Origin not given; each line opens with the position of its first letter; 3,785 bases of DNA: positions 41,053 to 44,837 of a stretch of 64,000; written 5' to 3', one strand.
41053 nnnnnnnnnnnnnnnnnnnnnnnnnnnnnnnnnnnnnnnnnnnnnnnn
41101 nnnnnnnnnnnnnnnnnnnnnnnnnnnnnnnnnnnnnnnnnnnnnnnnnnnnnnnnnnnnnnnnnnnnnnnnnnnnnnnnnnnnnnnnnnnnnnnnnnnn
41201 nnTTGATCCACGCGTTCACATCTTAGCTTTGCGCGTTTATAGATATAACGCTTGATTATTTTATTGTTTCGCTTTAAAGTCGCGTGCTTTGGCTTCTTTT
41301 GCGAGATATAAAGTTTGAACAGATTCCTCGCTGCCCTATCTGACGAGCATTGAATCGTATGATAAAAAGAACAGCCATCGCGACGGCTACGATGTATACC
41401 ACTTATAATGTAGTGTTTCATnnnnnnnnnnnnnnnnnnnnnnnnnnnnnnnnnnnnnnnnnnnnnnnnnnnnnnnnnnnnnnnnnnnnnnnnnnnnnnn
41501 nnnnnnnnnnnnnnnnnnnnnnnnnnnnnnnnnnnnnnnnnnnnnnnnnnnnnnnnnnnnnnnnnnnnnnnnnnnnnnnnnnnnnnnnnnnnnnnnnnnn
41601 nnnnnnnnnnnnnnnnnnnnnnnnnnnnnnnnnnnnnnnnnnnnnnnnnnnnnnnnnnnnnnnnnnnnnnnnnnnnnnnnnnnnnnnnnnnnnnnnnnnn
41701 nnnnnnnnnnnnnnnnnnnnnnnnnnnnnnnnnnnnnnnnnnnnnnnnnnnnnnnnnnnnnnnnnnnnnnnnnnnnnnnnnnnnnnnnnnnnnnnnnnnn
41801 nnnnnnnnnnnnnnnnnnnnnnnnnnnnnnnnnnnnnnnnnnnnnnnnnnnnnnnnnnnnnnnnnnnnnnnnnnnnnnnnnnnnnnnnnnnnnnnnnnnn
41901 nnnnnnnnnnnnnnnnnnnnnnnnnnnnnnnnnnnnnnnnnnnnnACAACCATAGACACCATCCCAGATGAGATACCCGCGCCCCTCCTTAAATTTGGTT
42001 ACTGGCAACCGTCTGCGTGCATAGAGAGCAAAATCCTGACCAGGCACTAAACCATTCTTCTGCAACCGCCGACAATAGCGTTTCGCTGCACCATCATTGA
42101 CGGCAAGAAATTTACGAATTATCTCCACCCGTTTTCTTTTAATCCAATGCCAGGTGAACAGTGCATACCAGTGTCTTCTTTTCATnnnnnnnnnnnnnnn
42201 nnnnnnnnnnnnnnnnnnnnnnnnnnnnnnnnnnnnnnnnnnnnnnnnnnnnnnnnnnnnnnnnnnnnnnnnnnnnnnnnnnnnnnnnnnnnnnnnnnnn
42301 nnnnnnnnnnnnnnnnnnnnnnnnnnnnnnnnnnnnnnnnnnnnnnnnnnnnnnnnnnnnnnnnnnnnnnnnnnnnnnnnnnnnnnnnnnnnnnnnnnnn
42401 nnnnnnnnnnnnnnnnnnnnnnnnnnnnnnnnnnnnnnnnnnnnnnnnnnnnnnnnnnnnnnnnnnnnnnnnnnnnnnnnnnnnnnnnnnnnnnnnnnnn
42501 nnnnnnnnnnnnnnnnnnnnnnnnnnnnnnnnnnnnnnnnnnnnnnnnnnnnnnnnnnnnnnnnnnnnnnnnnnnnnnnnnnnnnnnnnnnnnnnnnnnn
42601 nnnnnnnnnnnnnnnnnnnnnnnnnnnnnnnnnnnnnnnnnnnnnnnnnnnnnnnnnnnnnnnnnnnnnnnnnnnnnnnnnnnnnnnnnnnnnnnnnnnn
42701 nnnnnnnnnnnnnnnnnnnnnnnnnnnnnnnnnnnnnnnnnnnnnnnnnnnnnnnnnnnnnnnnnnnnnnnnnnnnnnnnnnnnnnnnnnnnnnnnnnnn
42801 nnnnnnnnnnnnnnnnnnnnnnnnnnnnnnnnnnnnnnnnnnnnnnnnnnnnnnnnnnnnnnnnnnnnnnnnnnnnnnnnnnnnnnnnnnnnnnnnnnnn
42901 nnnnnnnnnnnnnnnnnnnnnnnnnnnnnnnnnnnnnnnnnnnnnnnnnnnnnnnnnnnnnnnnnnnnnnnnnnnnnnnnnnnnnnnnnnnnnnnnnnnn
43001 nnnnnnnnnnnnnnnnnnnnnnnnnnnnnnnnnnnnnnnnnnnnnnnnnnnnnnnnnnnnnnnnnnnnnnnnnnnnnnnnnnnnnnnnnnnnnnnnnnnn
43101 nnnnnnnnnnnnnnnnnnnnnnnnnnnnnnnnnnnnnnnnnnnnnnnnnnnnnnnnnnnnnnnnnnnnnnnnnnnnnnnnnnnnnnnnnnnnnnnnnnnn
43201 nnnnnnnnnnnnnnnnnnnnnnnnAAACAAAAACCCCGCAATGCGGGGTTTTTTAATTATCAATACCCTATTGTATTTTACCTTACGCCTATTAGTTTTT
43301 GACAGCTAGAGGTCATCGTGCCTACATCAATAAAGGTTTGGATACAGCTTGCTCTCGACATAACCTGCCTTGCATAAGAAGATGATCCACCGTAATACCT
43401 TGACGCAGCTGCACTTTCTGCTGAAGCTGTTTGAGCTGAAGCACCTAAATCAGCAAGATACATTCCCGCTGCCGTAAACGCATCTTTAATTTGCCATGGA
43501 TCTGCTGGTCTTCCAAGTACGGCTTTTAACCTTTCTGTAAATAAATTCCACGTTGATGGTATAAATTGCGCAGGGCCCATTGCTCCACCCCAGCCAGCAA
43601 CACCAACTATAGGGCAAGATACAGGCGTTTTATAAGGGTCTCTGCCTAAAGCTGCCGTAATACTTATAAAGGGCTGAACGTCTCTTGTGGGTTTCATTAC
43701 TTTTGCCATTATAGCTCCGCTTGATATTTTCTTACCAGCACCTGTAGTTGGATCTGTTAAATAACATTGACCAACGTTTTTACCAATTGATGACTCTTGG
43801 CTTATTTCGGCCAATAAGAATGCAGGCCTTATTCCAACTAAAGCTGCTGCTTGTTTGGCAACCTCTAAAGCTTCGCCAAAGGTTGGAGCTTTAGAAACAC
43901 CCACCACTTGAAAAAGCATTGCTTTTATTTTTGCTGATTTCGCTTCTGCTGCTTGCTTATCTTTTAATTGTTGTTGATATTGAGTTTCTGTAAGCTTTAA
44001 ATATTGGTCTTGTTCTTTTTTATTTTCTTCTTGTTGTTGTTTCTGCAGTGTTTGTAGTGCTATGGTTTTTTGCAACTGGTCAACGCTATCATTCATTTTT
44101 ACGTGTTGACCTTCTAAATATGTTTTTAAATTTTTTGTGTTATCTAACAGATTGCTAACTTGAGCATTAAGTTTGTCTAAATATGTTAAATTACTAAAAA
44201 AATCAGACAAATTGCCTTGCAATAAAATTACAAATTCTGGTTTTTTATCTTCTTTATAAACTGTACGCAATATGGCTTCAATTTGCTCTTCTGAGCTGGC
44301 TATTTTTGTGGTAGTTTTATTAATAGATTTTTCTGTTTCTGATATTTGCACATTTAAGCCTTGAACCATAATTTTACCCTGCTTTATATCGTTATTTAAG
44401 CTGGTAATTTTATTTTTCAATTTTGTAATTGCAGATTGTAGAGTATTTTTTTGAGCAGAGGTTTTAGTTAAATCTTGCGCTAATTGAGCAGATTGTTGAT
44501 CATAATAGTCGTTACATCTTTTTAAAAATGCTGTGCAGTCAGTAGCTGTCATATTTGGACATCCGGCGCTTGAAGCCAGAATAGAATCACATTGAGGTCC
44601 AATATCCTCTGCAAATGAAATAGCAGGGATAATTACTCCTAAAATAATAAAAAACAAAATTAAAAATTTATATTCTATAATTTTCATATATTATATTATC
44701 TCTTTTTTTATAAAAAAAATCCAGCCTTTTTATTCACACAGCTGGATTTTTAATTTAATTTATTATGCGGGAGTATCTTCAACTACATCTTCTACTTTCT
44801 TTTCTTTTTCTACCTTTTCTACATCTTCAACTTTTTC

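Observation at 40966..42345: Tandem family of paralogous small basic proteins with duplicated promoter-leader units between rpmE and prfA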

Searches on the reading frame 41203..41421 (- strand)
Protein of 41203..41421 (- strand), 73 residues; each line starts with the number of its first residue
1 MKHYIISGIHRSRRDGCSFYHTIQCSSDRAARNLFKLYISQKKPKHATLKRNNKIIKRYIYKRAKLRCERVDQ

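Call 48: search_solved_structures(query=A3, max_evalue=10, show_alignments=2)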
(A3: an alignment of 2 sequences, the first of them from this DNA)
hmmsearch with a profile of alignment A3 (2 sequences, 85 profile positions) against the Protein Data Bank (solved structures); distinct sequences matched with E-value up to 10: 0.

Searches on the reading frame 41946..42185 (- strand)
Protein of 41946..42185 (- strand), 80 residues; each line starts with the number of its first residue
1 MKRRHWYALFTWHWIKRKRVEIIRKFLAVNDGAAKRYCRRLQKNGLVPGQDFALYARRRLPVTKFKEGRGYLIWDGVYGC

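Call 10: search_protein_families(library=pfam, proteins=[window:41946-42185:-], max_evalue=10)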
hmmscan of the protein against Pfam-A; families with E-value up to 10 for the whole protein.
seq(80 aa): 0 families

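Call 11: search_protein_families(library=phrogs, proteins=[window:41946-42185:-], max_evalue=10)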
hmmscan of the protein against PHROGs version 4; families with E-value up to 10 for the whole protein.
seq(80 aa): 1 family
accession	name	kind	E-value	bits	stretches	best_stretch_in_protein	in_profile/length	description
phrog_225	-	DNA, RNA and nucleotide metabolism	0.39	11.7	1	19-46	105-132/160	clamp loader of DNA polymerase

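Call 80: search_protein_families(library=padloc, max_evalue=1, proteins=[window:41946-42185:-])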
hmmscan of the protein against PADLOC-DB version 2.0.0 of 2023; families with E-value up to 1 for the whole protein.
seq(80 aa): 0 families

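Call 81: search_protein_families(library=ncbifam, max_evalue=1, proteins=[window:41946-42185:-])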
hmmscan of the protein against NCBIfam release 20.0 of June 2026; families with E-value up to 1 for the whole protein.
seq(80 aa): 0 families

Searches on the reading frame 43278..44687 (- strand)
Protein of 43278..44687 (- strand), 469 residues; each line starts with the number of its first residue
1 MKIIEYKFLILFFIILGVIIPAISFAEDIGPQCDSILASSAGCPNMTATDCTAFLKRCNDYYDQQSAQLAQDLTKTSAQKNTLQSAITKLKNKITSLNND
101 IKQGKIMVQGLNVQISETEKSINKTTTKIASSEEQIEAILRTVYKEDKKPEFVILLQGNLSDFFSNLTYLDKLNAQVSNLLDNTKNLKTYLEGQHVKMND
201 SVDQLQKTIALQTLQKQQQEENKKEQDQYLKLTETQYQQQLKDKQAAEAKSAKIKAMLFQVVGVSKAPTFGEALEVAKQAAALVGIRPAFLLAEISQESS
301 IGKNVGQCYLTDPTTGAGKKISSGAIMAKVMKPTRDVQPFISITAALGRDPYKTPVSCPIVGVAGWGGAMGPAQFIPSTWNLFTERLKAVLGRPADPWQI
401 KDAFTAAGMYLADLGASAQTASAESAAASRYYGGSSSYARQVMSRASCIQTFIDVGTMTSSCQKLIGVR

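Call 80: search_protein_families(library=padloc, max_evalue=1, proteins=[window:43278-44687:-])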
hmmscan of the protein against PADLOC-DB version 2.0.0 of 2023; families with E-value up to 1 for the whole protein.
window:43278-44687:- (469 aa): 8 families
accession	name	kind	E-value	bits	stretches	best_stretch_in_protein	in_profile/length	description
PDLC03859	LmuB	-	1.9e-06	25.4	1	27-254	331-495/611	-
PDLC00006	DruC1|DruC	-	3.3e-06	23.9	1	68-282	179-383/626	Unknown function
PDLC03865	LmuB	-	0.00035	16.9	1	70-242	535-697/1007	-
PDLC00582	JetC3|JetC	-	0.013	11.3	1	60-251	856-1043/1472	DUF3584 domain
PDLC03861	LmuB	-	0.035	10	1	74-288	800-1013/1213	-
PDLC00581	JetC3|JetC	-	0.056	9.2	1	64-253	301-491/1473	DUF3584 domain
PDLC03862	LmuB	-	0.18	8.1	1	72-148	234-312/643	-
PDLC02739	PbeC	-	0.81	6.3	1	166-277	392-501/644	PbeC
